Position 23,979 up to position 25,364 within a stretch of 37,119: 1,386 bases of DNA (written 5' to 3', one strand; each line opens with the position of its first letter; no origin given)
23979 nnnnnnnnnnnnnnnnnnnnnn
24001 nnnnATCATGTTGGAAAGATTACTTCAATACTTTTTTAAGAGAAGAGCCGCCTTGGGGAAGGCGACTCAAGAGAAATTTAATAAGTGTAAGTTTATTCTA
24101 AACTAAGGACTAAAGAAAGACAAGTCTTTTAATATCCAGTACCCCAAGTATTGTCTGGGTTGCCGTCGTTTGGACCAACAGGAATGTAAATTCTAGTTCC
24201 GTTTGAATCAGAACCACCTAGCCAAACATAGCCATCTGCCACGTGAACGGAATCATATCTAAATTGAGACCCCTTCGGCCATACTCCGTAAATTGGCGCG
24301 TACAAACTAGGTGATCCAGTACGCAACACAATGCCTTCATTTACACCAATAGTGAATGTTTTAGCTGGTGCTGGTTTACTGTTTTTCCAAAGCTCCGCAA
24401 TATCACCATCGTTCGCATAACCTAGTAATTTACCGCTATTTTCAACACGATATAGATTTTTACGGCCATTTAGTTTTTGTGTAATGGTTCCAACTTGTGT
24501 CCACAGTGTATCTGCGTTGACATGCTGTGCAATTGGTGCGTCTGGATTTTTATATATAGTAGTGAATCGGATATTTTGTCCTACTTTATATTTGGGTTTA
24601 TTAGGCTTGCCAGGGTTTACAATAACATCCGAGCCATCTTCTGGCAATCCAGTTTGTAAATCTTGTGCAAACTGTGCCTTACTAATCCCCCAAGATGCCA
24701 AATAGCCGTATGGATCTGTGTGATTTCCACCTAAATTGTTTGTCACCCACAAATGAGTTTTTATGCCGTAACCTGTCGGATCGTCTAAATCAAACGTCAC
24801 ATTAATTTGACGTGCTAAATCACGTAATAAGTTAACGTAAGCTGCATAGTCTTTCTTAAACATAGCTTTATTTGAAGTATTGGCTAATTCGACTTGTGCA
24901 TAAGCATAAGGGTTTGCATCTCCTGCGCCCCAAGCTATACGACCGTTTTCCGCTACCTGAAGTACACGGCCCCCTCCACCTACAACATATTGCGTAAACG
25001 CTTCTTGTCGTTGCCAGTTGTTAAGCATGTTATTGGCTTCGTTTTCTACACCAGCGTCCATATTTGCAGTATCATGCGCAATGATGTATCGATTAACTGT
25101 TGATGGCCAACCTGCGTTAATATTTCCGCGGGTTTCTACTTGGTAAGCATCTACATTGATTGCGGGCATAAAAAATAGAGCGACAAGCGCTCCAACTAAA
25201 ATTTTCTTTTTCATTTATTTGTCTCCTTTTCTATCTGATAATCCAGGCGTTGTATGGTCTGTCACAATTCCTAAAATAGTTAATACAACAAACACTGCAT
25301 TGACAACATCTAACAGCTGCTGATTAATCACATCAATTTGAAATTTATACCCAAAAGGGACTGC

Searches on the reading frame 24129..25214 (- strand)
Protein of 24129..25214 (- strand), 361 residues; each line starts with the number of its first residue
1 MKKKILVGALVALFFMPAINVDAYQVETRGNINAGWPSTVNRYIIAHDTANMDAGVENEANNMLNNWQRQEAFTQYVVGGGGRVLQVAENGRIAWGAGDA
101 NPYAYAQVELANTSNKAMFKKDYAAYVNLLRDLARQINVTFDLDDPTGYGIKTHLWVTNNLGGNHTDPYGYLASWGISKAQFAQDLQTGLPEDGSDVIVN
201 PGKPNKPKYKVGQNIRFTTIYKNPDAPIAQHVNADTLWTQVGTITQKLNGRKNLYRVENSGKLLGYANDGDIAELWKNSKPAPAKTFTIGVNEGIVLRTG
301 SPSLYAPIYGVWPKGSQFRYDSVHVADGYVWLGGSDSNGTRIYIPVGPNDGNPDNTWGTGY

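Call 64: search_protein_families(library=phrogs, proteins=[window:24129-25214:-], max_evalue=0.00001)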
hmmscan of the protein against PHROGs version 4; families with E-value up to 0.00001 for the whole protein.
window:24129-25214:- (361 aa): 11 families
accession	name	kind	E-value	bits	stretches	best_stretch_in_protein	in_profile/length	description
phrog_833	-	lysis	3.4e-82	277.4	1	21-361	6-294/294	endolysin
phrog_1110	-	lysis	1.6e-55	189.6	1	39-192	20-174/301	endolysin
phrog_8164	-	lysis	3.1e-39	136.2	1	19-209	5-200/320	endolysin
phrog_2338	-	lysis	4.4e-38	132.5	1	40-215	27-204/346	endolysin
phrog_3393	-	lysis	6e-36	125.9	1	40-208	22-193/342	endolysin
phrog_5182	-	lysis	2.5e-23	84.2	1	35-211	29-212/321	endolysin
phrog_1794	-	lysis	2.7e-15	57.6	1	42-299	57-283/336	amidase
phrog_635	-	lysis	8.7e-09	35.8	1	285-358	385-460/463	endolysin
phrog_1309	-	lysis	2e-07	31.8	1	284-359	333-408/410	endolysin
phrog_670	-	lysis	1e-06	29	1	40-249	112-307/596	endolysin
phrog_19265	-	unknown function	6.4e-06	27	1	31-138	14-119/293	-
